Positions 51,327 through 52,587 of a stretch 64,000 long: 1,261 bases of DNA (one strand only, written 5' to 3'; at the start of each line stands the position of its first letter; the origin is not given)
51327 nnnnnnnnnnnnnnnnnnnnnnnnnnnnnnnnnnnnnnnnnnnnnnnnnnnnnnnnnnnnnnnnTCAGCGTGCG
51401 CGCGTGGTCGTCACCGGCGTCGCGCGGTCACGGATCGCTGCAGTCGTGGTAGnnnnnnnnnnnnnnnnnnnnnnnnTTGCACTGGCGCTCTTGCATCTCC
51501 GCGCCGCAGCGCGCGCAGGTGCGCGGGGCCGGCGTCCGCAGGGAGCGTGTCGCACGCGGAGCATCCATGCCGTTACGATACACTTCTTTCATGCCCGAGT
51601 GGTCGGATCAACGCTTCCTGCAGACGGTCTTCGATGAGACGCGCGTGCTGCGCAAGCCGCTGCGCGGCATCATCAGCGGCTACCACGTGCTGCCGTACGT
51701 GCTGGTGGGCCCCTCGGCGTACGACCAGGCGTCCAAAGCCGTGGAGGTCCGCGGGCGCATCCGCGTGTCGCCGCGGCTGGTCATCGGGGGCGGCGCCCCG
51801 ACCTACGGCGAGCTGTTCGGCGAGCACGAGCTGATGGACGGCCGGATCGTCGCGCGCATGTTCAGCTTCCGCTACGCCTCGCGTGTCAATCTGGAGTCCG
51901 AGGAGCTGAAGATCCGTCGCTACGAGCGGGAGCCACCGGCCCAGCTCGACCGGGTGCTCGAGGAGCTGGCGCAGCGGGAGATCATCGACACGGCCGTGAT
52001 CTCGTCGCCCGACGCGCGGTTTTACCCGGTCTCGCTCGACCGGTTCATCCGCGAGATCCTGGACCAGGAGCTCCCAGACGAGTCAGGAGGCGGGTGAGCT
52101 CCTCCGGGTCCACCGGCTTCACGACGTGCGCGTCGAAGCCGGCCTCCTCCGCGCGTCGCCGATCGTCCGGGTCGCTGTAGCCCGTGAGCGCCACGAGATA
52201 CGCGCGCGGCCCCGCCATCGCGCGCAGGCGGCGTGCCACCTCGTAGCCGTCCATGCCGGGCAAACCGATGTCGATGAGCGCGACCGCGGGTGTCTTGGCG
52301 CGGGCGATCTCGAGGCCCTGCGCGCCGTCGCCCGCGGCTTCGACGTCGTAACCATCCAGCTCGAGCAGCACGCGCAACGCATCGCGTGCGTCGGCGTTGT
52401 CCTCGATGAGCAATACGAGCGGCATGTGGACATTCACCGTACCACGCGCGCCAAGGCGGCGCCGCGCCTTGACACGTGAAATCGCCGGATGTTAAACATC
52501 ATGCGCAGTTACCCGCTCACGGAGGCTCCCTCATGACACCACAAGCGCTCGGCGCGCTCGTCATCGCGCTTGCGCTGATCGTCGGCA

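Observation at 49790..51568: Stand-alone LigD polymerase domain in an operon with two uncharacterised proteins and no Ku or ligase nearby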

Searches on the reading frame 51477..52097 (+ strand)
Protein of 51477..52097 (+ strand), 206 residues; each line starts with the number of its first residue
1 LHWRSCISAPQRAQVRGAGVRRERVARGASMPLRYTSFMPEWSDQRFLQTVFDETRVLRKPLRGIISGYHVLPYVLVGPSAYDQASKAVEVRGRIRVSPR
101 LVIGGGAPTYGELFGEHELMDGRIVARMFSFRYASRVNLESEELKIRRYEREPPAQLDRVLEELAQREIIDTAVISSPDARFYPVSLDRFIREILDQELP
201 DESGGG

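Call 3: search_protein_families(library=pfam, proteins=[window:51477-52097:+], max_evalue=0.01)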
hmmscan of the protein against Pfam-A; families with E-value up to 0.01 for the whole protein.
window:51477-52097:+ (206 aa): 0 families

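Call 4: search_protein_families(library=ncbifam, proteins=[window:51477-52097:+], max_evalue=0.01)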
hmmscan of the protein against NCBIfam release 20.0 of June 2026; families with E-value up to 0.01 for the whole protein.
window:51477-52097:+ (206 aa): 0 families

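Call 12: search_protein_families(library=padloc, proteins=[window:51477-52097:+], max_evalue=0.01)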
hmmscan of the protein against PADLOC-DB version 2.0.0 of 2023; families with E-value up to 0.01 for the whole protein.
window:51477-52097:+ (206 aa): 0 families

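Call 13: search_protein_families(library=phrogs, proteins=[window:51477-52097:+], max_evalue=0.1)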
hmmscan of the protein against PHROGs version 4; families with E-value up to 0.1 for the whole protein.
window:51477-52097:+ (206 aa): 0 families

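Call 63: find_homologous_proteins(query=window:51591-52097:+)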
Query window:51591-52097:+ (168 aa): 975 proteins with E <= 0.001 among 1030 candidates; the best 120 are listed.
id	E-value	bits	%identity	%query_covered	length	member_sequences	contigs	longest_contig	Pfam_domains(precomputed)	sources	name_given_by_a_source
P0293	1.3e-99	349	95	100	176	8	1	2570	-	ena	-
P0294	3.0e-99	348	96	100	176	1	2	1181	-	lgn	-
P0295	3.3e-99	347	96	100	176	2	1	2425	-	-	-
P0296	1.5e-98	345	95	100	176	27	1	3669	-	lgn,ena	-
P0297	5.7e-98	343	94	100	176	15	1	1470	-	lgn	-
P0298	7.3e-98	343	93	100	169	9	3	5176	-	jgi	jgi:hypothetical protein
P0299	4.5e-97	341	93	100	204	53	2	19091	-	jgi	jgi:hypothetical protein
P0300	6.4e-97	340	93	99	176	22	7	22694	-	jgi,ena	-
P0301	1.2e-95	336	92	100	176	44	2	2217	-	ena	-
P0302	2.7e-93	328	90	99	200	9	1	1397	-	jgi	jgi:hypothetical protein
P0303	3.0e-93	328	90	100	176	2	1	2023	-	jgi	jgi:hypothetical protein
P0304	5.9e-92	324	90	100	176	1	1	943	-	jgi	jgi:hypothetical protein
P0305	2.4e-91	322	89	99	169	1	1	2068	-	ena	-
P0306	4.3e-91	321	90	99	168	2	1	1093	-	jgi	jgi:hypothetical protein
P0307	2.0e-90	319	87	99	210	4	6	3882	-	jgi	jgi:hypothetical protein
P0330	7.8e-70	252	73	96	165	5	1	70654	-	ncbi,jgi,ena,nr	ncbi:MAG TPA: hypothetical protein VET45_11590 [Candidatus Binatia bacterium]|nr:hypothetical protei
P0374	1.7e-67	244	72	95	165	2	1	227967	-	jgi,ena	jgi:hypothetical protein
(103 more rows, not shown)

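Call 64: find_encoding_contigs(protein=P0330, flank=4000, max_places=2)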
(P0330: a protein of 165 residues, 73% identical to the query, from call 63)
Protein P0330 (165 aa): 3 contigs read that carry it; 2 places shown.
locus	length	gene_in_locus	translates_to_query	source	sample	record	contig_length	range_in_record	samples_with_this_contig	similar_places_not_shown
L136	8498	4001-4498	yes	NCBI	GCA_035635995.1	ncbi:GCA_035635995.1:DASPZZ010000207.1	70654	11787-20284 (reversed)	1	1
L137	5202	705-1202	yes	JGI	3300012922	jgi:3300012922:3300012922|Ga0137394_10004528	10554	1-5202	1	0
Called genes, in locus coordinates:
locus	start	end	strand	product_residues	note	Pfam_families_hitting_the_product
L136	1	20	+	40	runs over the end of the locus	-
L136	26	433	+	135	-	PF01243:PNPOx_N, PF12900:Pyridox_ox_2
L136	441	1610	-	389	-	PF00990:GGDEF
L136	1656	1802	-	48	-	-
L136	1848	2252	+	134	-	-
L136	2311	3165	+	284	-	PF24741:AlkZ-rel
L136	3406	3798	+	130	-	PF01042:Ribonuc_L-PSP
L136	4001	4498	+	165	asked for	-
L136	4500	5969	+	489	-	-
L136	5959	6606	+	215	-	PF13489:Methyltransf_23, PF02390:Methyltransf_4 (weak), PF05175:MTS (weak), PF08241:Methyltransf_11, PF08242:Methyltransf_12, PF13649:Methyltransf_25, PF13847:Methyltransf_31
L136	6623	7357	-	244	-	PF13641:Glyco_tranf_2_3 (weak), PF00535:Glycos_transf_2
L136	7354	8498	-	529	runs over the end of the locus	PF13231:PMT_2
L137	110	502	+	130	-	PF01042:Ribonuc_L-PSP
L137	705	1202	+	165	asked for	-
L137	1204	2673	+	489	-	-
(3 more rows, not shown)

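Call 65: find_encoding_contigs(protein=P0374, flank=4000, max_places=2)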
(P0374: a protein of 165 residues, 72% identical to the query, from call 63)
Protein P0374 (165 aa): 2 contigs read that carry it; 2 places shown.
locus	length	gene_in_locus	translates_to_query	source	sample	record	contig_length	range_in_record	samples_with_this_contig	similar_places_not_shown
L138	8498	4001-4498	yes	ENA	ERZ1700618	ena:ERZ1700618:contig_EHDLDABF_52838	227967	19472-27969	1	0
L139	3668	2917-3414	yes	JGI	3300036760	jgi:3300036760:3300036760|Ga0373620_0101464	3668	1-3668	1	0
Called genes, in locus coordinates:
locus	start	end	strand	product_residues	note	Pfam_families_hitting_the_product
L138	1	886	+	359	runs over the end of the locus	PF00437:T2SSE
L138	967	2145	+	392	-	PF00437:T2SSE, PF13191:AAA_16 (weak)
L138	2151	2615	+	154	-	-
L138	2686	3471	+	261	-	PF24741:AlkZ-rel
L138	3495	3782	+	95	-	-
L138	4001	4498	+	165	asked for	-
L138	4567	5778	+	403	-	PF13433:Peripla_BP_5, PF13458:Peripla_BP_6, PF01094:ANF_receptor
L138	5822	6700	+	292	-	PF02653:BPD_transp_2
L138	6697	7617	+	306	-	PF02653:BPD_transp_2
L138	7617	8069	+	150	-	PF13476:AAA_23 (faint), PF00005:ABC_tran, PF13304:AAA_21 (weak)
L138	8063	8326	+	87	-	PF12399:BCA_ABC_TP_C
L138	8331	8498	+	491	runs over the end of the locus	-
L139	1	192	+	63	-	?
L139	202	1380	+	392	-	PF00437:T2SSE, PF13191:AAA_16 (faint), PF13401:AAA_22 (faint)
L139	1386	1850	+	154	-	-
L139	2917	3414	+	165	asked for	-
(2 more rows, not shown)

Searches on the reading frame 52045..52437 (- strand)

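Call 3: search_protein_families(library=pfam, proteins=[window:52045-52437:-], max_evalue=0.01)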
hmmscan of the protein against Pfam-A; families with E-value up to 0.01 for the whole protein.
window:52045-52437:- (130 aa): 1 family
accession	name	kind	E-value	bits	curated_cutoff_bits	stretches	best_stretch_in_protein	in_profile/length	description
PF00072.30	Response_reg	-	6.9e-25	87.8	30.2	1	8-117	1-109/111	Response regulator receiver domain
